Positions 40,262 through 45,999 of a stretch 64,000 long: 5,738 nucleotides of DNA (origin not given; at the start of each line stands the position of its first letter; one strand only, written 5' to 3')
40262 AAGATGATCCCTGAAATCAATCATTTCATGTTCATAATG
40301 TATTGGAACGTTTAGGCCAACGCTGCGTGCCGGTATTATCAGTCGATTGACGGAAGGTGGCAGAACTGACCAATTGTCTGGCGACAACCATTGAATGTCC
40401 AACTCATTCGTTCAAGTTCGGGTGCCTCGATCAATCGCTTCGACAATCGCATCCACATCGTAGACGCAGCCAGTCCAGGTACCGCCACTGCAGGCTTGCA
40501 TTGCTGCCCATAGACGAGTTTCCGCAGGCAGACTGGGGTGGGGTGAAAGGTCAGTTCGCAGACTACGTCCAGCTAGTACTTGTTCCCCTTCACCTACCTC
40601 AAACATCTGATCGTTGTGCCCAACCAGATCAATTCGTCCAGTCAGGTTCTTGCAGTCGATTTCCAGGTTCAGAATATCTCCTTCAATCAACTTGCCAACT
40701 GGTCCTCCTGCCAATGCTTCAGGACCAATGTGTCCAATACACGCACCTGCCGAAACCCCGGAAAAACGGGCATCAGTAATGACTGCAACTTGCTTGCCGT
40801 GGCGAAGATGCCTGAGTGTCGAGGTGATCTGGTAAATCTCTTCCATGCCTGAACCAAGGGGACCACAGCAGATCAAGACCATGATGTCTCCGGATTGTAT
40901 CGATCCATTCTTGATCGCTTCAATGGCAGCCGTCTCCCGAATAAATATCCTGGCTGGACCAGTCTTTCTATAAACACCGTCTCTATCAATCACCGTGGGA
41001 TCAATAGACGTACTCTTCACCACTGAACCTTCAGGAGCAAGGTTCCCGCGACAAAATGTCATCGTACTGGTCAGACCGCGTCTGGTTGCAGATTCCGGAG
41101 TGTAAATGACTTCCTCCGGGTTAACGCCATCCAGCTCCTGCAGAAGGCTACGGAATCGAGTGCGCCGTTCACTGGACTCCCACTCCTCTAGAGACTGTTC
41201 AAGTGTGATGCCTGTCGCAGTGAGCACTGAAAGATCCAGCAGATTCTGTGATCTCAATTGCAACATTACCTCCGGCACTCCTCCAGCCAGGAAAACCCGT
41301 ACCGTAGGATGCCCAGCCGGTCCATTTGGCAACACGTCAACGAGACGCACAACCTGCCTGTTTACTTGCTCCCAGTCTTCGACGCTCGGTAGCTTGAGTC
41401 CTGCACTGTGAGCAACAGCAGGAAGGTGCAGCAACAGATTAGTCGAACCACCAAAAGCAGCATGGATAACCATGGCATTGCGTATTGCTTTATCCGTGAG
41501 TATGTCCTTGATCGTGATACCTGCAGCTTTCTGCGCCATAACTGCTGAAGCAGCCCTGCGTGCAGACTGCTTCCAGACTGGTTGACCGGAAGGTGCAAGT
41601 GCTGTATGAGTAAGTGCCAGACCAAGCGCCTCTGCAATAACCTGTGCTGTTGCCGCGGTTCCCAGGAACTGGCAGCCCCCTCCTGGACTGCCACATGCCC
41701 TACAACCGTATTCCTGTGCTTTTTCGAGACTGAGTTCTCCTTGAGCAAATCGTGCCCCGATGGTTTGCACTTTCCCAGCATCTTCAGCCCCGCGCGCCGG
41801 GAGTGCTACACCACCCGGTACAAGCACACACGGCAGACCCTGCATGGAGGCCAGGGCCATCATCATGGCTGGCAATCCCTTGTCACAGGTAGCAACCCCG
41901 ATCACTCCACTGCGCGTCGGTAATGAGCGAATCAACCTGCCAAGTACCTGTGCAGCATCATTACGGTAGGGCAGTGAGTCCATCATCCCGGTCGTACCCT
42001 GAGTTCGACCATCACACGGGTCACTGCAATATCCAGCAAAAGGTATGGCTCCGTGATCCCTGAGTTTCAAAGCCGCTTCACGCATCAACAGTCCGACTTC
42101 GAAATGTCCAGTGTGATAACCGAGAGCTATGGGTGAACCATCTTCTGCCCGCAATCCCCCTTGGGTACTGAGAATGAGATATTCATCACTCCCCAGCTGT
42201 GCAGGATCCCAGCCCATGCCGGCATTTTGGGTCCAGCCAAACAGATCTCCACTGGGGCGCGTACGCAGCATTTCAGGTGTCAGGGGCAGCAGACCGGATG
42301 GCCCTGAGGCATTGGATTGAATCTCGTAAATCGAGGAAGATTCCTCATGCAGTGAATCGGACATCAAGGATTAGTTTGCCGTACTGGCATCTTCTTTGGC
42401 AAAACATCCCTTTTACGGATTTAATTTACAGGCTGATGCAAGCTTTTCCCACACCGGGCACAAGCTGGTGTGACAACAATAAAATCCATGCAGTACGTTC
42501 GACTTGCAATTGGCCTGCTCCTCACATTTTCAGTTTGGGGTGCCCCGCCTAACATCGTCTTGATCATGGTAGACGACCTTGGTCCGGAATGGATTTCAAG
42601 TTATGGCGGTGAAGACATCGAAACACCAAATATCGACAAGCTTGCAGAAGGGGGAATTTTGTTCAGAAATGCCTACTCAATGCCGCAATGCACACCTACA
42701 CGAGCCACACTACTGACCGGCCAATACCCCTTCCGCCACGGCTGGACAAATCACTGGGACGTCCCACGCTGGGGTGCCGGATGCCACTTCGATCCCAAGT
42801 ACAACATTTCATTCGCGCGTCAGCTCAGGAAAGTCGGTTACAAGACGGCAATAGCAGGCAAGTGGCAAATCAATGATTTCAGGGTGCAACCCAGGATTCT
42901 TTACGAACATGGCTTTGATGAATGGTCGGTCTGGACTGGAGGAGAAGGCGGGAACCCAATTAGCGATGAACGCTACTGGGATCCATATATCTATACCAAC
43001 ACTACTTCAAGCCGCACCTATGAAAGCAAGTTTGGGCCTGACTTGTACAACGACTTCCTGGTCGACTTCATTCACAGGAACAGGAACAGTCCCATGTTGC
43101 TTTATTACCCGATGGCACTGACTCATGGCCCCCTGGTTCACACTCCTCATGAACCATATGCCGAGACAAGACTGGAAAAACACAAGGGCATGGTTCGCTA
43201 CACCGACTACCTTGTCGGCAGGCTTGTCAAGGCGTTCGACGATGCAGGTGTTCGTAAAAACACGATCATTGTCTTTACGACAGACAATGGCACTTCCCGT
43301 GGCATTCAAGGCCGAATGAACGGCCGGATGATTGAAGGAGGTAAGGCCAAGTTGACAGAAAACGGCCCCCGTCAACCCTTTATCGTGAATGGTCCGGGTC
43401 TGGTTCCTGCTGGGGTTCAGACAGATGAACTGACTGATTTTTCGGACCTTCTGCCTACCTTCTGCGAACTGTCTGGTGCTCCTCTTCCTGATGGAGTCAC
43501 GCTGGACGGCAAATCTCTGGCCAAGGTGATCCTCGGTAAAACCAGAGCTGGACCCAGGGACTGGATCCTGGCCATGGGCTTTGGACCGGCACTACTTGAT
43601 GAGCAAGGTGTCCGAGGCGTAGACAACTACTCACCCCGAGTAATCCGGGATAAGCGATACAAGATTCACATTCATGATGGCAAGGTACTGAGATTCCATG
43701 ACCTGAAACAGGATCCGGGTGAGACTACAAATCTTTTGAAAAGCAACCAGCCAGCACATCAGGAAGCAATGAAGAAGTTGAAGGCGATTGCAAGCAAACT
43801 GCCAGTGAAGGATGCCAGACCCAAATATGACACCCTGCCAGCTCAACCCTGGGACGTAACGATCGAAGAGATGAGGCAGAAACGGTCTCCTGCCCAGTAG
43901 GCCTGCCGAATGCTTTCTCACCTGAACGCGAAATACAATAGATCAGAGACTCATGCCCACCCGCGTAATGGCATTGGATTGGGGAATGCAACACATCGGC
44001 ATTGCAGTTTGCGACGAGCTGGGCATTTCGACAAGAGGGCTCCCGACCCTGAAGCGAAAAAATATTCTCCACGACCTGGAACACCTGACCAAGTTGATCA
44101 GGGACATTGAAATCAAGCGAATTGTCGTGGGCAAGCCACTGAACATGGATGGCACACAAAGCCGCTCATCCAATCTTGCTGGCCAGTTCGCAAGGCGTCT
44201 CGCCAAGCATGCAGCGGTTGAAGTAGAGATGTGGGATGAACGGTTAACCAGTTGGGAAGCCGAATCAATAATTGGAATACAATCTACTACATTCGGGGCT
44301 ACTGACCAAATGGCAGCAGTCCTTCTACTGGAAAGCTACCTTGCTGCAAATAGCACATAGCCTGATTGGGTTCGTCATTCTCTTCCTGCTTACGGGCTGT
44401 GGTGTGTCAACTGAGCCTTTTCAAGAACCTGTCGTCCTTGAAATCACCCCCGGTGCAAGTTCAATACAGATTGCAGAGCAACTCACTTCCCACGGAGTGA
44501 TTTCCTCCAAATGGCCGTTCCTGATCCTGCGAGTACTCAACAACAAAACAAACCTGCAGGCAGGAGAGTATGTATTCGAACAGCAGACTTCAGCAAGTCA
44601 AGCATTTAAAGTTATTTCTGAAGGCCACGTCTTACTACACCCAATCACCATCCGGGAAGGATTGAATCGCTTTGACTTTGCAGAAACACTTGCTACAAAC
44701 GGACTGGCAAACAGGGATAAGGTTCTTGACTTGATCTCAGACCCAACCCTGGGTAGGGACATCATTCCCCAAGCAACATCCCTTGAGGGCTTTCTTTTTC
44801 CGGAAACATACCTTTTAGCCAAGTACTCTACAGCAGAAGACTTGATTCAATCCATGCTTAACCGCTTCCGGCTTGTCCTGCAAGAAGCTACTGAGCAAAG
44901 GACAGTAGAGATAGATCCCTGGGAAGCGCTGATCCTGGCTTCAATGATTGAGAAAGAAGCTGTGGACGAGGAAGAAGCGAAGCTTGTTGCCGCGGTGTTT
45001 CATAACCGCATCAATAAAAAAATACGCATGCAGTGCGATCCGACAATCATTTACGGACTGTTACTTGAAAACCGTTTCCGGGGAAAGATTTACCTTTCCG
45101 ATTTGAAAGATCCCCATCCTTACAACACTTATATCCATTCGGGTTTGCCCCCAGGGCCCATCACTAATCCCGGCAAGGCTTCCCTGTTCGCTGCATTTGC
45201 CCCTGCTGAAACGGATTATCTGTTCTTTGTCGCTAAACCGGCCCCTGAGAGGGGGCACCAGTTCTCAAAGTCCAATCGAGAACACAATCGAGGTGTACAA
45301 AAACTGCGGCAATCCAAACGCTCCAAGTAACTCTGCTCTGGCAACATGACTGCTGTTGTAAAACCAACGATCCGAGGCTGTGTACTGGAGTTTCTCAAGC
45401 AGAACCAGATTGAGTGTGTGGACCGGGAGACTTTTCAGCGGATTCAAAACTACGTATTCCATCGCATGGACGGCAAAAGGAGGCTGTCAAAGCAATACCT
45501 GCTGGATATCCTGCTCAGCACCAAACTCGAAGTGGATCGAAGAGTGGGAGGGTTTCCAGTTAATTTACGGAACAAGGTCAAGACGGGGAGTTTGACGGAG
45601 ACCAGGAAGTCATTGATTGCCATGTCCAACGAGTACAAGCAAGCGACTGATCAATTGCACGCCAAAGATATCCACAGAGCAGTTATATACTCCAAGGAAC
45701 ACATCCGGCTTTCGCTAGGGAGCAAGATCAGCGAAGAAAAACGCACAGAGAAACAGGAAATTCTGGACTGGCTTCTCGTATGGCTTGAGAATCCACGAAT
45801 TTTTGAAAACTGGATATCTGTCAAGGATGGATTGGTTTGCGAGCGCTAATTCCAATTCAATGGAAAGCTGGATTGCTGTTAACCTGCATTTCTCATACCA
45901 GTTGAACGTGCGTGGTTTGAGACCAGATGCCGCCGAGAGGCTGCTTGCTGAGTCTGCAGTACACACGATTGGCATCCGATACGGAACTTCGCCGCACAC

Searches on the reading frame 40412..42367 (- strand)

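Call 13: search_protein_families(library=pfam, proteins=[window:40412-42367:-], max_evalue=0.001)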
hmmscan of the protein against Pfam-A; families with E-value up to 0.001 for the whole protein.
window:40412-42367:- (651 aa): 2 families
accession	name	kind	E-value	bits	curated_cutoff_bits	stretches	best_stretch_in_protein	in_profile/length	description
PF00920.27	ILVD_EDD_N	-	5.3e-65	220.1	27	1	85-391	14-315/316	Dihydroxy-acid/6-phosphogluconate dehydratase N-terminal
PF24877.1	ILV_EDD_C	-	5.7e-37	127.4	27.7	1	433-579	13-154/191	Dihydroxy-acid/6-phosphogluconate dehydratase C-terminal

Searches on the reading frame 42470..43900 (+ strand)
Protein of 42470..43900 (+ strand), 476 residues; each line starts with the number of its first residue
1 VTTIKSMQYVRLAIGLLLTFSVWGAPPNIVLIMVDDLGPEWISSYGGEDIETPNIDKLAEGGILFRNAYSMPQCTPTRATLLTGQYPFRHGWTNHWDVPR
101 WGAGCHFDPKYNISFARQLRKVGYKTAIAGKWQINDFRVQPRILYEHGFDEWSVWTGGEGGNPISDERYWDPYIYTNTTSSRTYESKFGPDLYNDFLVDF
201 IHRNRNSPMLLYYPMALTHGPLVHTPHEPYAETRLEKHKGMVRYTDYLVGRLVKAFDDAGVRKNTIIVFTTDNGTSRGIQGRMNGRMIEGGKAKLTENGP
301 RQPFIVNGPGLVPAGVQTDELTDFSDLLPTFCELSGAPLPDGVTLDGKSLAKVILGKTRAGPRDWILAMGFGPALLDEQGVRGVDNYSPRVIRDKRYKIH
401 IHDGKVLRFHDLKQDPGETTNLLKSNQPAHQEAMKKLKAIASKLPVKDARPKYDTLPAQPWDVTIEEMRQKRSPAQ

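Call 13: search_protein_families(library=pfam, proteins=[window:42470-43900:+], max_evalue=0.001)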
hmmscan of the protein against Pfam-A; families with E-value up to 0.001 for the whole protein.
window:42470-43900:+ (476 aa): 3 families
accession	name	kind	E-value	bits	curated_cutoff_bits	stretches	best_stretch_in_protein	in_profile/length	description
PF00884.28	Sulfatase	-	1.4e-41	143.2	25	1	27-336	1-300/301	Sulfatase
PF16347.10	SGSH_C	-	1.2e-09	39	29.3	1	296-439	12-146/154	N-sulphoglucosamine sulphohydrolase, C-terminal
PF01663.27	Phosphodiest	-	1e-08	35.7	23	1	30-276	2-222/342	Type I phosphodiesterase / nucleotide pyrophosphatase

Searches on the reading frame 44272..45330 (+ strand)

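Call 12: search_protein_families(library=ncbifam, proteins=[window:44272-45330:+], max_evalue=0.001)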
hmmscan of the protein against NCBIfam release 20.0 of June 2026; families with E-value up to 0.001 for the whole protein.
window:44272-45330:+ (352 aa): 2 families
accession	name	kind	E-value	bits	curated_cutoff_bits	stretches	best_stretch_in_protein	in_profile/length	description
TIGR00247.1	TIGR00247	hypoth_equivalog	2.3e-61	207.8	103.4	1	25-350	11-345/347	endolytic transglycosylase MltG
NF007619.0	PRK10270.1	equivalog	4.2e-42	144.4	532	1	49-345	35-330/340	cell division protein YceG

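Call 13: search_protein_families(library=pfam, proteins=[window:44272-45330:+], max_evalue=0.001)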
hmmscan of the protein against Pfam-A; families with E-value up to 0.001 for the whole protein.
window:44272-45330:+ (352 aa): 1 family
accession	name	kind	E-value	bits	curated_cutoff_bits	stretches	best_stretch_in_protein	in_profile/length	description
PF02618.21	YceG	-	3.6e-78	263.2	32.4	1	56-344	1-275/275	YceG-like family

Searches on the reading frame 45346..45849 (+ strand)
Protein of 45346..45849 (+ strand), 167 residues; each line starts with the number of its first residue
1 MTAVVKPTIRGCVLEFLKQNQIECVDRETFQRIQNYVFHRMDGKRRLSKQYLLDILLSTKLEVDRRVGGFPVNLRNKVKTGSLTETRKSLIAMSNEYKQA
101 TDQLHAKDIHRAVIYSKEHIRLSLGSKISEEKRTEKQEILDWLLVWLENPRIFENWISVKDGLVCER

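Call 12: search_protein_families(library=ncbifam, proteins=[window:45346-45849:+], max_evalue=0.001)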
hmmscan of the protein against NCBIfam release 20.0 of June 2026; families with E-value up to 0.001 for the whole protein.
window:45346-45849:+ (167 aa): 0 families

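Call 13: search_protein_families(library=pfam, proteins=[window:45346-45849:+], max_evalue=0.001)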
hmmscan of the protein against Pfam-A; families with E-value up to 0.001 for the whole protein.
window:45346-45849:+ (167 aa): 0 families

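Call 75: find_encoding_contigs(protein=window:45346-45849:+, flank=10000, max_places=10)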
Protein window:45346-45849:+ (167 aa): 21 contigs read that carry it; 10 places shown.
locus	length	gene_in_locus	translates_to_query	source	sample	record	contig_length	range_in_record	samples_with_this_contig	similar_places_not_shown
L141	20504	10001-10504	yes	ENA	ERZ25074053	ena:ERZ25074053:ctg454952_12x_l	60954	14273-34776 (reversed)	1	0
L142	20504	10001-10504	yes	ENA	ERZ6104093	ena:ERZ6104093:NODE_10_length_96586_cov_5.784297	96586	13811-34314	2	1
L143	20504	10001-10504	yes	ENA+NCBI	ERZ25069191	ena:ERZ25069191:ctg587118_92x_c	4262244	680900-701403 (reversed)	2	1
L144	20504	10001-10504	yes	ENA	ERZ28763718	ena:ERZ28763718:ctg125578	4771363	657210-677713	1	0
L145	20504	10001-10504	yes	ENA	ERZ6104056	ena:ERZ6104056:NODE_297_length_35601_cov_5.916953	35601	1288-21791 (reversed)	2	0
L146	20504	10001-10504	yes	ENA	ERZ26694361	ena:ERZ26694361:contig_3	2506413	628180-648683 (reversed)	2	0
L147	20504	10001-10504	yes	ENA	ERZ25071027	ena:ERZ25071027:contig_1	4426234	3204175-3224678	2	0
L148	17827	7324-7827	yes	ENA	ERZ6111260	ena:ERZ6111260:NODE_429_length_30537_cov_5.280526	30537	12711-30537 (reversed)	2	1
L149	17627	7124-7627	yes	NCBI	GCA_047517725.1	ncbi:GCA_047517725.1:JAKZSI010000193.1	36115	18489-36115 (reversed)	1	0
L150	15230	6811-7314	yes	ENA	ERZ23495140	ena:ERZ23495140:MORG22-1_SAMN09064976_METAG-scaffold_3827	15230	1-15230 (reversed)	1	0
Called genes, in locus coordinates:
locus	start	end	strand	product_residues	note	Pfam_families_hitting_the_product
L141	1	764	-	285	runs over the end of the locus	PF01513:NAD_kinase, PF20143:NAD_kinase_C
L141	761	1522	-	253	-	PF01479:S4, PF01728:FtsJ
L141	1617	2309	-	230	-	PF01975:SurE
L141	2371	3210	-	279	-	PF12760:Zn_ribbon_IS1595 (weak), PF12762:DDE_Tnp_IS1595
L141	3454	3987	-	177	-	PF13414:TPR_11 (faint), PF13431:TPR_17 (faint), PF23914:TPR_CcmH_CycH (faint), PF00515:TPR_1 (faint), PF07719:TPR_2 (faint), PF13424:TPR_12 (weak), PF13432:TPR_16 (weak), PF14559:TPR_19, +5 more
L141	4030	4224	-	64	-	-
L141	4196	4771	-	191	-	PF00578:AhpC-TSA, PF08534:Redoxin, PF00085:Thioredoxin (weak)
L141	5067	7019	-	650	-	PF00920:ILVD_EDD_N, PF24877:ILV_EDD_C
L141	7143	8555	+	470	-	PF00884:Sulfatase, PF01663:Phosphodiest, PF16347:SGSH_C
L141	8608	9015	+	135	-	PF03652:RuvX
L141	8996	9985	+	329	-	PF02618:YceG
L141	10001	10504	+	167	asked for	-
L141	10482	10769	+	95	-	-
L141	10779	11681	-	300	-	PF14338:Mrr_N, PF04471:Mrr_cat, PF22722:NA-iREase1 (weak)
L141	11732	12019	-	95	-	-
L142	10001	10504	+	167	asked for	-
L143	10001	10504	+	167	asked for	-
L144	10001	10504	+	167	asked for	-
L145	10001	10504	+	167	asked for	-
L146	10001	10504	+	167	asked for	-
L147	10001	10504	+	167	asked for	-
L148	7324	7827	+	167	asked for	-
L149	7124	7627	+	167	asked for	-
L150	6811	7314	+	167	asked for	-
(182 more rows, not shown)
